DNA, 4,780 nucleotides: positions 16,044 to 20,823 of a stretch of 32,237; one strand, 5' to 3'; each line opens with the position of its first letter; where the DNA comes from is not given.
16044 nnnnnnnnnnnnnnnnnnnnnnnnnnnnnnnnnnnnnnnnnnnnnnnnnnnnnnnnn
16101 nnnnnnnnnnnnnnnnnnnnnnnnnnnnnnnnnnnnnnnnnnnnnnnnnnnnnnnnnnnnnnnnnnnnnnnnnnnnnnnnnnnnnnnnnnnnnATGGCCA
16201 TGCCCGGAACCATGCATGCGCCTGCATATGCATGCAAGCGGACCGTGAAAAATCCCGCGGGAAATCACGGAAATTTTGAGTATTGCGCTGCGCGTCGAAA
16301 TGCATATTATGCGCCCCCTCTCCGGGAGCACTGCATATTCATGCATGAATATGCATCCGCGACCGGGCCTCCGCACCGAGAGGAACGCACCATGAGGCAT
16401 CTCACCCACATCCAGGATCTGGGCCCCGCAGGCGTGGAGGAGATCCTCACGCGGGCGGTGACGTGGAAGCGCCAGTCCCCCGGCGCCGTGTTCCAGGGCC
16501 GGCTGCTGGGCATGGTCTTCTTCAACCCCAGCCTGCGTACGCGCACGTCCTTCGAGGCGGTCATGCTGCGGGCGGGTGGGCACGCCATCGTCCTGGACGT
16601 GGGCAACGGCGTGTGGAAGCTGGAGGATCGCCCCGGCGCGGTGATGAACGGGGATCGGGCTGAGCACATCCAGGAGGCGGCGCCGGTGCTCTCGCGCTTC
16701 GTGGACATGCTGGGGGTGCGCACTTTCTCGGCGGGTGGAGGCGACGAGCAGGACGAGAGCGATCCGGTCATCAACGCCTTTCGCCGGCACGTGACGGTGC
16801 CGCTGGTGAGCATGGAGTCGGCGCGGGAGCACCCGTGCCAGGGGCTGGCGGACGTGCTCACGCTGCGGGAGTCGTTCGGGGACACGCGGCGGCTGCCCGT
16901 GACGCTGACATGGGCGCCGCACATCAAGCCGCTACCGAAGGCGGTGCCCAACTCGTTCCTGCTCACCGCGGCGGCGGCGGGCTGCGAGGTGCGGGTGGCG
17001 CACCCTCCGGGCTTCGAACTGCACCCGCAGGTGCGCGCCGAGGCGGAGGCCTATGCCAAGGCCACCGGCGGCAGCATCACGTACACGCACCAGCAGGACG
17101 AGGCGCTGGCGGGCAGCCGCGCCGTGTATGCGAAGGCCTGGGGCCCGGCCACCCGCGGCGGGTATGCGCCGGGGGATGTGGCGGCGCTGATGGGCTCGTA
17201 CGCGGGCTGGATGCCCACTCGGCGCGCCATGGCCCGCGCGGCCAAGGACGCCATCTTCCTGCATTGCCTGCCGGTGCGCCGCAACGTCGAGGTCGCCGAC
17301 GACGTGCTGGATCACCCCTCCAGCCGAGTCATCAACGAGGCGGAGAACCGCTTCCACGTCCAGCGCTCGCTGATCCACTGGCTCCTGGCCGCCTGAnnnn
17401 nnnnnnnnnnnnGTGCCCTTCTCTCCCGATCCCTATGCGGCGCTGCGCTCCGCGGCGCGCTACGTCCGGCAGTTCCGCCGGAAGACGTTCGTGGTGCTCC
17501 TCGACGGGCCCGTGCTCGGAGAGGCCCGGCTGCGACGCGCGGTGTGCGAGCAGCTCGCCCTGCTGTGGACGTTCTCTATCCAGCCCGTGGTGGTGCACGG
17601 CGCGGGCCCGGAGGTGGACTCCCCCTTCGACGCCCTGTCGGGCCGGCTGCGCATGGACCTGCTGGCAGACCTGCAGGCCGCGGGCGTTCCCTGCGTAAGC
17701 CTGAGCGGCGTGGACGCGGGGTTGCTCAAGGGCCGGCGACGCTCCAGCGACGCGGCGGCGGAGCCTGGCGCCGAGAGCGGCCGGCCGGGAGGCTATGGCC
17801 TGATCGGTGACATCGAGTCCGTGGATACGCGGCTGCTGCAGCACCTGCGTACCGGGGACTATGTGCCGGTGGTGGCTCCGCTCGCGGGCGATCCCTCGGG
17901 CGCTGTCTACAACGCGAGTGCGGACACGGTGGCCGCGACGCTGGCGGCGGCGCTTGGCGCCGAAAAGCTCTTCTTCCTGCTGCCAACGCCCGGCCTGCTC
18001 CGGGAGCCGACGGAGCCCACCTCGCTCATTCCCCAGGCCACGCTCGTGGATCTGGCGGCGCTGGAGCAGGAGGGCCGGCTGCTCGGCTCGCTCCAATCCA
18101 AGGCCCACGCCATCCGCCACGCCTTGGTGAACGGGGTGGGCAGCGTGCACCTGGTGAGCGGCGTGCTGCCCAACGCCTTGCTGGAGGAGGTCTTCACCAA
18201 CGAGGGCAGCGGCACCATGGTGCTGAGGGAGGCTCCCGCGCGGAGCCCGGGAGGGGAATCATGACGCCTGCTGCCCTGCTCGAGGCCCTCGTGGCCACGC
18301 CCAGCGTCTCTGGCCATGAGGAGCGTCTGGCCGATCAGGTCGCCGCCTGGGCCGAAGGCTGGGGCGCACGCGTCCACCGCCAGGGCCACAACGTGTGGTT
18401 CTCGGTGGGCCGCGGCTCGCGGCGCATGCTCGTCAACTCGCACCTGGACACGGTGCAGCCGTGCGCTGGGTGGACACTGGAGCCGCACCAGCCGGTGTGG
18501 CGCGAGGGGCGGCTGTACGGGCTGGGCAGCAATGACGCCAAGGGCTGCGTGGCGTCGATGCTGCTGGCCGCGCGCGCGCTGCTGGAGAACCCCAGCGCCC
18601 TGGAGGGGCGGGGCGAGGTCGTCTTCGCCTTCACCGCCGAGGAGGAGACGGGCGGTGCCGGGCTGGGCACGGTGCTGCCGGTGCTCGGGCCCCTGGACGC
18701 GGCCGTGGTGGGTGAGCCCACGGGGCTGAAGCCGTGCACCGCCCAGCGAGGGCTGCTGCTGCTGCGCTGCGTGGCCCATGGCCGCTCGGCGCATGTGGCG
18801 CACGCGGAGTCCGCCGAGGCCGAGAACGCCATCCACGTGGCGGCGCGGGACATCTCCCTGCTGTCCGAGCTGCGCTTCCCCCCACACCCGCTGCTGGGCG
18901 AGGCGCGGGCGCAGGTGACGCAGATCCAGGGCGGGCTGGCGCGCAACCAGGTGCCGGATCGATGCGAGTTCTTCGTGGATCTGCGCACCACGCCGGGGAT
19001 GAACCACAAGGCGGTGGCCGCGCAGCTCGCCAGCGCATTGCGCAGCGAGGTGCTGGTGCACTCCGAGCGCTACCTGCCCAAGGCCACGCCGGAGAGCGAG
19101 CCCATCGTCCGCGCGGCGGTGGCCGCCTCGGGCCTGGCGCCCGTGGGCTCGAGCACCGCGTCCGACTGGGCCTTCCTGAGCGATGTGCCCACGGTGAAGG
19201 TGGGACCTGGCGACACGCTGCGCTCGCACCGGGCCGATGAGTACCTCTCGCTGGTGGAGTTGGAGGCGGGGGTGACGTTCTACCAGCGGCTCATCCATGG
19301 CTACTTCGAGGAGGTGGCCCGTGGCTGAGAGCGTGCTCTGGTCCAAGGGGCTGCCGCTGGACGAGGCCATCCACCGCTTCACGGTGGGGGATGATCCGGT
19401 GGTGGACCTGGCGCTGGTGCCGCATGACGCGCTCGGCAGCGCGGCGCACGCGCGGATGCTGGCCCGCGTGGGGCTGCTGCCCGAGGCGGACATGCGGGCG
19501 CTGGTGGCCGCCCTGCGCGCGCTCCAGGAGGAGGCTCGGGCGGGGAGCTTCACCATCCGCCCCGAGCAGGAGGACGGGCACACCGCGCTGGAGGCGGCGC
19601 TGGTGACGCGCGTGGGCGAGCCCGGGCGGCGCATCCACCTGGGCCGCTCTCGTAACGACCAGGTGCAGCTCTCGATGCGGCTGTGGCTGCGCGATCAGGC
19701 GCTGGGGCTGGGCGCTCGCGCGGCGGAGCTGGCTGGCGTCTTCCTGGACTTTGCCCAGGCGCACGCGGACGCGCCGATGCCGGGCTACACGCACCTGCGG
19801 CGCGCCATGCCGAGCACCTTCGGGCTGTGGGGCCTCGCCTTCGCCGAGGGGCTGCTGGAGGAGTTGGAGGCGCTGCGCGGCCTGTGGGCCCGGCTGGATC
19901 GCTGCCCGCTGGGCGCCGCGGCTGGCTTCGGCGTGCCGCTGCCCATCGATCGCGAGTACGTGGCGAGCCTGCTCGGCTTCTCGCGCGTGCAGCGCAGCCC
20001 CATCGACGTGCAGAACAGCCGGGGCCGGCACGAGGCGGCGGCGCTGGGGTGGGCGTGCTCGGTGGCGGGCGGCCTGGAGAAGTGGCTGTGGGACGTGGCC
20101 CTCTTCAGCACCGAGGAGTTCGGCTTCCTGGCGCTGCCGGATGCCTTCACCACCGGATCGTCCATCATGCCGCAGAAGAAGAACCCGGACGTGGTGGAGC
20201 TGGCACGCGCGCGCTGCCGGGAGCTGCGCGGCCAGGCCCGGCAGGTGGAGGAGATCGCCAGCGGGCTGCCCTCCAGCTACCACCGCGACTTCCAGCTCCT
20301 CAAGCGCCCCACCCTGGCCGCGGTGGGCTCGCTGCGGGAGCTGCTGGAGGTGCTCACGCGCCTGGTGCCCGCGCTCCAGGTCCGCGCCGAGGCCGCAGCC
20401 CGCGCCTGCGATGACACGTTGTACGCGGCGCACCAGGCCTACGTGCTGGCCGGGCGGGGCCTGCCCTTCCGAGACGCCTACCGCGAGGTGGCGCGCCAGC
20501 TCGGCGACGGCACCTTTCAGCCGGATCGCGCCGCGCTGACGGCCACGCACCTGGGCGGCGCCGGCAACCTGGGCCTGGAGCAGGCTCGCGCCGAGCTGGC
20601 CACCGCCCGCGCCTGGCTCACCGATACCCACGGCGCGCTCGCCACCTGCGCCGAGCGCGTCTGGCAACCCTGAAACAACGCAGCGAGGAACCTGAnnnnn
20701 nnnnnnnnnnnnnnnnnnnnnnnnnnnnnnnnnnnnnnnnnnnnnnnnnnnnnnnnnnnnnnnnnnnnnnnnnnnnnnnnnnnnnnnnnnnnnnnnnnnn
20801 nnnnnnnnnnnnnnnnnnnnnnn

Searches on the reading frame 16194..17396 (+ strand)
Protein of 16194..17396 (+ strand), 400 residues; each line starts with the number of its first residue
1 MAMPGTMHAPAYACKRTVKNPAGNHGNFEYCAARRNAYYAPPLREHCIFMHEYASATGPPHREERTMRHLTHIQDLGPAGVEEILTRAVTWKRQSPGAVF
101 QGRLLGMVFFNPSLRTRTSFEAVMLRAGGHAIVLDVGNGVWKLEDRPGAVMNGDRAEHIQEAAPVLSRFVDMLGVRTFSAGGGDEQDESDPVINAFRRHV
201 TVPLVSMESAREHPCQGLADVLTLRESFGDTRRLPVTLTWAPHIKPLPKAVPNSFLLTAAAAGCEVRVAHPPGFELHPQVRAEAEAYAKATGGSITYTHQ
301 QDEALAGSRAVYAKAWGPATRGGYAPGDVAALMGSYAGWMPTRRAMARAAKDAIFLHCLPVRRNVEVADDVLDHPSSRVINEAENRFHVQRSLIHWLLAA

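Call 5: search_protein_families(library=pfam, proteins=[window:16194-17396:+], max_evalue=0.01)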
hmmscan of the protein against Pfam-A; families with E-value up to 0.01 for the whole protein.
window:16194-17396:+ (400 aa): 2 families
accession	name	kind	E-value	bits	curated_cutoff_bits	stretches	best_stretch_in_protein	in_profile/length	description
PF02729.26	OTCace_N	-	9.1e-30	104.1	29.9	1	68-226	1-148/148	Aspartate/ornithine carbamoyltransferase, carbamoyl-P binding domain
PF00185.30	OTCace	-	8.7e-29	101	29.4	1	251-396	15-156/157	Aspartate/ornithine carbamoyltransferase, Asp/Orn binding domain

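Call 6: search_protein_families(library=ncbifam, proteins=[window:16194-17396:+], max_evalue=0.01)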
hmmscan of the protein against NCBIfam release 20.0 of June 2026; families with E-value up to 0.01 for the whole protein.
window:16194-17396:+ (400 aa): 16 families
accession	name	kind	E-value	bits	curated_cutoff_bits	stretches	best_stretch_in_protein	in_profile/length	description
NF003384.0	PRK04523.1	equivalog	9.2e-130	432.6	288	1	66-398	2-333/336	N-acetylornithine carbamoyltransferase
NF001986.0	PRK00779.1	subfamily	2e-59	201.3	306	1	65-399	3-305/307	ornithine carbamoyltransferase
TIGR00658.1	orni_carb_tr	equivalog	1.2e-49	169.1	280.85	1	68-398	1-303/304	ornithine carbamoyltransferase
NF011380.0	PRK14805.1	equivalog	1.5e-44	152.3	421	1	67-399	1-301/302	ornithine carbamoyltransferase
TIGR04384.1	putr_carbamoyl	exception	2e-39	135.6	500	1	98-398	34-307/330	putrescine carbamoyltransferase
TIGR03316.1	ygeW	equivalog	1.8e-21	76.5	500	1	99-385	54-360/391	knotted carbamoyltransferase YgeW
NF002032.1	PRK00856.1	equivalog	2.7e-21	76.1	263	1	68-397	1-296/297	aspartate carbamoyltransferase catalytic subunit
NF005538.0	PRK07200.1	equivalog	2.8e-21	76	453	1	99-318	57-274/396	knotted carbamoyltransferase YgeW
TIGR00670.1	asp_carb_tr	equivalog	1.4e-19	70.4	236.95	1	68-398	1-303/304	aspartate carbamoyltransferase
NF003286.0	PRK04284.1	subfamily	3.6e-19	69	515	1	76-390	15-322/332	ornithine carbamoyltransferase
NF009213.0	PRK12562.1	subfamily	1.7e-17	63.8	559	1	68-392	7-326/334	ornithine carbamoyltransferase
NF011379.0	PRK14804.1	equivalog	1.7e-16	60.2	373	2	66-144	5-85/311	ornithine carbamoyltransferase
NF002470.0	PRK01713.1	equivalog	6.9e-13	48.7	545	1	100-366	44-282/334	ornithine carbamoyltransferase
NF008853.0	PRK11891.1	equivalog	5e-09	35.3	560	1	92-232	117-237/430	aspartate carbamoyltransferase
NF010387.0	PRK13814.1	equivalog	2.8e-08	33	660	1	328-390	236-295/310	aspartate carbamoyltransferase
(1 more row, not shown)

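Call 23: search_solved_structures(query=window:16194-17396:+, max_evalue=1e-20, show_alignments=4)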
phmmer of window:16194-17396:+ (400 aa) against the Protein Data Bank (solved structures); distinct sequences matched with E-value up to 1e-20: 27.
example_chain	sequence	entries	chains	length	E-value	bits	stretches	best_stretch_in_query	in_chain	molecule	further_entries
3l02_A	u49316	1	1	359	1.3e-73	251.7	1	51-396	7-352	N-acetylornithine carbamoyltransferase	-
3m5c_A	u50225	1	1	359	1.7e-73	251.2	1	51-396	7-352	N-acetylornithine carbamoyltransferase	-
3l05_A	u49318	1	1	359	3.3e-73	250.3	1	51-396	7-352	N-acetylornithine carbamoyltransferase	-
3l06_A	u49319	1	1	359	4.5e-73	249.9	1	51-396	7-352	N-acetylornithine carbamoyltransferase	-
3kzc_A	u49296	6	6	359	6.3e-73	249.4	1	51-396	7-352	N-acetylornithine carbamoyltransferase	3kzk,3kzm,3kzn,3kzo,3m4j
3l04_A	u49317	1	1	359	6.3e-73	249.4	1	51-396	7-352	N-acetylornithine carbamoyltransferase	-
3m5d_A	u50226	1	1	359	8.7e-73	248.9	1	51-396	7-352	N-acetylornithine carbamoyltransferase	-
3m4n_A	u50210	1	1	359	1.2e-72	248.5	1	51-396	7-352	N-acetylornithine carbamoyltransferase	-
2g7m_X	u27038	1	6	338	2.4e-61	211.2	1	66-387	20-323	putative ornithine carbamoyltransferase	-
2fg6_X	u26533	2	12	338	2.4e-61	211.2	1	66-387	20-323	putative ornithine carbamoyltransferase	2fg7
1js1_X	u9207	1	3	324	2.7e-61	211.1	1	69-387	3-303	Transcarbamylase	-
7nnf_A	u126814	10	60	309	7.4e-41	143.8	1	67-398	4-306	Ornithine carbamoyltransferase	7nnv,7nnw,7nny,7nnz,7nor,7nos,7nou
2i6u_A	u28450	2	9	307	1e-40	143.3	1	67-398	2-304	Ornithine carbamoyltransferase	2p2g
3gd5_A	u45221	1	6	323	1.9e-38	135.8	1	69-397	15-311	Ornithine carbamoyltransferase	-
1a1s_A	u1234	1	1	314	4.1e-35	124.9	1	90-395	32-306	ORNITHINE CARBAMOYLTRANSFERASE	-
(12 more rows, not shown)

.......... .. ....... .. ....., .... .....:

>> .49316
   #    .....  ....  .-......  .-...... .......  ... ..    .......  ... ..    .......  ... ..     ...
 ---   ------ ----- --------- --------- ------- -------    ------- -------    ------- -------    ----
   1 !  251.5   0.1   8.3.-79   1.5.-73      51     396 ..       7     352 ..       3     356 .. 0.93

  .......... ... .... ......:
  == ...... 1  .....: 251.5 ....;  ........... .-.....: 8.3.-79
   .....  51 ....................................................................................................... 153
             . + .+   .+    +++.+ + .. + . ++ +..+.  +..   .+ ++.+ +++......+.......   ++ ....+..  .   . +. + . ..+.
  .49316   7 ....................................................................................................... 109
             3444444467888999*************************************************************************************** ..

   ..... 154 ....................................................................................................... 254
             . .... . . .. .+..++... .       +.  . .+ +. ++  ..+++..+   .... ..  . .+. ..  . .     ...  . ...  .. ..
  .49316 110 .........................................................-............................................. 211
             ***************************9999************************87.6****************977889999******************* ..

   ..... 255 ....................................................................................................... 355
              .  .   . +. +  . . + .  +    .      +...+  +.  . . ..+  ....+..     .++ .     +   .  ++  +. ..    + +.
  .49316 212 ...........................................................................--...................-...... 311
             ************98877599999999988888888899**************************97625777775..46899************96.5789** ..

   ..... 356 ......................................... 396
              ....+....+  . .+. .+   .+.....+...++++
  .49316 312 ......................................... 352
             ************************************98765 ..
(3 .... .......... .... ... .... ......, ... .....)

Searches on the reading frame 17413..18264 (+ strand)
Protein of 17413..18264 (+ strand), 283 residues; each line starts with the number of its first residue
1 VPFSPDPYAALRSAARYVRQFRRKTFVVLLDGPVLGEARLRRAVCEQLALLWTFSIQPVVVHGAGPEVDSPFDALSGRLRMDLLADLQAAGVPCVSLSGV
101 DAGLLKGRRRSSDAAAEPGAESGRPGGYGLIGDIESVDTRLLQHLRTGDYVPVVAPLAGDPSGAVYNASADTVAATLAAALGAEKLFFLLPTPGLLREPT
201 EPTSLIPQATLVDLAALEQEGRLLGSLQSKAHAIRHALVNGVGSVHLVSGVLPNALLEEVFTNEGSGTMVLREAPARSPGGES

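Call 5: search_protein_families(library=pfam, proteins=[window:17413-18264:+], max_evalue=0.01)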
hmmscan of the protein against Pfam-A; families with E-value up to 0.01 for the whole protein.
window:17413-18264:+ (283 aa): 1 family
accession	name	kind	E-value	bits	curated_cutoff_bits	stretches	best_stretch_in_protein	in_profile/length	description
PF00696.33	AA_kinase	-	6.8e-23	82.1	24.9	1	24-249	1-234/234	Amino acid kinase family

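Call 6: search_protein_families(library=ncbifam, proteins=[window:17413-18264:+], max_evalue=0.01)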
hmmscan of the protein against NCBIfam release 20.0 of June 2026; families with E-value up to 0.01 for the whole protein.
window:17413-18264:+ (283 aa): 9 families
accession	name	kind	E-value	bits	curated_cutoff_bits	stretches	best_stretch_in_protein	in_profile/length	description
TIGR00761.1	argB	equivalog_domain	2.8e-33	115.4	151.3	2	74-246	73-230/231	acetylglutamate kinase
NF003641.0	PRK05279.1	equivalog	7.3e-30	104.2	344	2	129-274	148-293/441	amino-acid N-acetyltransferase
TIGR01890.1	N-Ac-Glu-synth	equivalog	4.2e-27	95.2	202.85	2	131-273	142-280/429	amino-acid N-acetyltransferase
NF010659.0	PRK14058.1-1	equivalog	8.3e-27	94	223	1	75-269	78-265/267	[LysW]-aminoadipate kinase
NF003387.0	PRK04531.1-2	equivalog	7.2e-24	84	426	2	128-272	147-288/441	acetylglutamate kinase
NF010661.0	PRK14058.1-3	equivalog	1.8e-23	83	251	1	74-273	78-273/283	acetylglutamate/acetylaminoadipate kinase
NF003386.0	PRK04531.1-1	equivalog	1.2e-15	57.5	417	1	21-272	38-293/442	acetylglutamate kinase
NF010662.0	PRK14058.1-4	equivalog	4e-12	45.9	194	1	82-271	82-262/264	[LysW]-aminoadipate/[LysW]-glutamate kinase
NF010660.0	PRK14058.1-2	equivalog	8.1e-06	25.8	241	1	81-192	82-191/249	[LysW]-aminoadipate/[LysW]-glutamate kinase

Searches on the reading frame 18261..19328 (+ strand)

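Call 5: search_protein_families(library=pfam, proteins=[window:18261-19328:+], max_evalue=0.01)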
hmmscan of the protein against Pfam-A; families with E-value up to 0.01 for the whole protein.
window:18261-19328:+ (355 aa): 3 families
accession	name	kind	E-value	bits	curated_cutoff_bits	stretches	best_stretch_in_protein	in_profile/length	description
PF01546.33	Peptidase_M20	-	4.8e-25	89.1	24.6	1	57-345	1-204/206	Peptidase family M20/M25/M40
PF07687.19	M20_dimer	-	5.1e-16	59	21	1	160-263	1-102/107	Peptidase dimerisation domain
PF04389.22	Peptidase_M28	-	8.5e-06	26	21.3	1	53-132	12-70/193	Peptidase family M28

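Call 6: search_protein_families(library=ncbifam, proteins=[window:18261-19328:+], max_evalue=0.01)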
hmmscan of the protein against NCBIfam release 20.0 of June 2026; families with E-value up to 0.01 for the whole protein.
window:18261-19328:+ (355 aa): 47 families (the best 25 are shown)
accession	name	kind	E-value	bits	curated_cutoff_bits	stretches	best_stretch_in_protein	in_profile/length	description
NF005710.0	PRK07522.1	subfamily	2.9e-41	141.9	412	1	4-347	11-387/391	acetylornithine deacetylase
TIGR01892.1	AcOrn-deacetyl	equivalog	1.8e-40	139.1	297.7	1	6-345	2-365/365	acetylornithine deacetylase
TIGR01900.1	dapE-gram_pos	equivalog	1.7e-38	132.4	304.2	1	3-343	5-348/351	succinyl-diaminopimelate desuccinylase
TIGR01910.1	DapE-ArgE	subfamily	2.4e-36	125.7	217.6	1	44-335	54-368/373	ArgE/DapE family deacylase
NF009555.0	PRK13004.1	equivalog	4.7e-32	111.4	321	1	5-347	19-394/399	YgeY family selenium metabolism-linked hydrolase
NF003474.0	PRK05111.1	equivalog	6.7e-31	107.5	460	1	6-348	11-380/383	acetylornithine deacetylase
NF003367.0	PRK04443.1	equivalog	1.1e-30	107.2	363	1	3-343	9-340/349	[LysW]-lysine hydrolase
NF006402.0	PRK08651.1-5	equivalog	3.6e-30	105.2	369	1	53-318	59-332/369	succinyl-diaminopimelate desuccinylase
NF006365.0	PRK08588.1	subfamily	7.9e-30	104.4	289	1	6-261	12-276/383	succinyl-diaminopimelate desuccinylase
NF009557.0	PRK13009.1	equivalog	1.5e-29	103.3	284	1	3-350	5-376/377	succinyl-diaminopimelate desuccinylase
NF006399.0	PRK08651.1-2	equivalog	1.3e-27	96.9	381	2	44-203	56-215/405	succinyl-diaminopimelate desuccinylase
NF006439.0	PRK08737.1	equivalog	6e-27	94.6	345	1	45-346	55-362/364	acetylornithine deacetylase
TIGR01902.1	dapE-lys-deAc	subfamily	3.1e-25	89.2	163.1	1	6-348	2-337/340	N-acetyl-ornithine/N-acetyl-lysine deacetylase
NF006400.0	PRK08651.1-3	equivalog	1.2e-24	86.8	374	1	50-261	80-303/410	succinyl-diaminopimelate desuccinylase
NF005306.0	PRK06837.1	subfamily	1.9e-22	79.7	376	1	53-276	97-326/427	ArgE/DapE family deacylase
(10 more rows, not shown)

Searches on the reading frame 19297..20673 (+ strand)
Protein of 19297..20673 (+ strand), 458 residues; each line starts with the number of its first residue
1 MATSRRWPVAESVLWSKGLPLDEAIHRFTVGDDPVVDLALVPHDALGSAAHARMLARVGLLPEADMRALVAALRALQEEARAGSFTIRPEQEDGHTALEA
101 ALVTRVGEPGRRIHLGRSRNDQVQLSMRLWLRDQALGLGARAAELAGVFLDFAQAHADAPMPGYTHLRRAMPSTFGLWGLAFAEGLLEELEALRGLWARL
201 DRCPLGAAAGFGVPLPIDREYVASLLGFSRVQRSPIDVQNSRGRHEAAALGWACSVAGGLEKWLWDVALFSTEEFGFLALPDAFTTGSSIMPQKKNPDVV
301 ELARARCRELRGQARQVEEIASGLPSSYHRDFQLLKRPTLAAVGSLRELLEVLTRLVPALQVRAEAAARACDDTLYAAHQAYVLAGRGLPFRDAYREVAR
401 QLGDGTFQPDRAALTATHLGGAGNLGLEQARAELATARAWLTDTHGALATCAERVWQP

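Call 5: search_protein_families(library=pfam, proteins=[window:19297-20673:+], max_evalue=0.01)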
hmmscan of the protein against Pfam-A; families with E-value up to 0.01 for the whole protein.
window:19297-20673:+ (458 aa): 1 family
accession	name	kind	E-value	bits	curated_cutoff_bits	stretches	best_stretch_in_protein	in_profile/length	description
PF00206.25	Lyase_1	-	3.3e-53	181.5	27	1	45-312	29-312/312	Lyase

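Call 6: search_protein_families(library=ncbifam, proteins=[window:19297-20673:+], max_evalue=0.01)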
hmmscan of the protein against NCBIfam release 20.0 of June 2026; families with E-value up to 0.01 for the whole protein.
window:19297-20673:+ (458 aa): 16 families
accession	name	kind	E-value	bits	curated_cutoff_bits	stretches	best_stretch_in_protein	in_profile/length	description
TIGR00838.1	argH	equivalog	5.1e-88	296.1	279.5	1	36-399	23-387/455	argininosuccinate lyase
NF008964.0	PRK12308.1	equivalog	1.4e-66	225.2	657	1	31-399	20-389/624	argininosuccinate lyase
NF002563.0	PRK02186.1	subfamily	4.9e-51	174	625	1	48-413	445-812/890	argininosuccinate lyase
NF052535.1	CoM_syn_XcbC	exception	4.8e-45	154.2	575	1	46-419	41-411/495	2-phosphosulfolactate phosphatase XcbC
NF005000.0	PRK06389.1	equivalog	1.1e-41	143.4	388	1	30-402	21-383/434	argininosuccinate lyase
NF005218.0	PRK06705.1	equivalog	2.1e-29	102.7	883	1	50-317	47-313/502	argininosuccinate lyase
TIGR02426.1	protocat_pcaB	equivalog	9e-20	70.9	355.75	1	49-313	29-291/338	3-carboxy-cis,cis-muconate cycloisomerase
TIGR00928.1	purB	equivalog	5.1e-15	55.2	326.2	1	96-333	74-310/436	adenylosuccinate lyase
NF006554.0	PRK09053.1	equivalog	2e-13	50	595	1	49-297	36-288/453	3-carboxy-cis,cis-muconate cycloisomerase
NF006500.1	PRK08937.2-4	subfamily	3e-10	39.5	626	1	50-372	38-361/448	adenylosuccinate lyase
NF008909.0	PRK12273.1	subfamily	1e-09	37.8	510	1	109-317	133-349/474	aspartate ammonia-lyase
NF004631.0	PRK05975.1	equivalog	1.6e-09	37.2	371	1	49-302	38-287/352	3-carboxy-cis,cis-muconate cycloisomerase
NF052556.1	NtrsucLyaStm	equivalog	1.4e-08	34.1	650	1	48-210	44-209/466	nitrosuccinate lyase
NF052536.2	CoM_syn_XcbD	exception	1.6e-07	30.4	600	1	51-333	39-319/443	3-sulfopropionylcysteine synthase XcbD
NF006764.0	PRK09285.1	equivalog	0.0004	18.9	446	0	112-177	116-182/456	adenylosuccinate lyase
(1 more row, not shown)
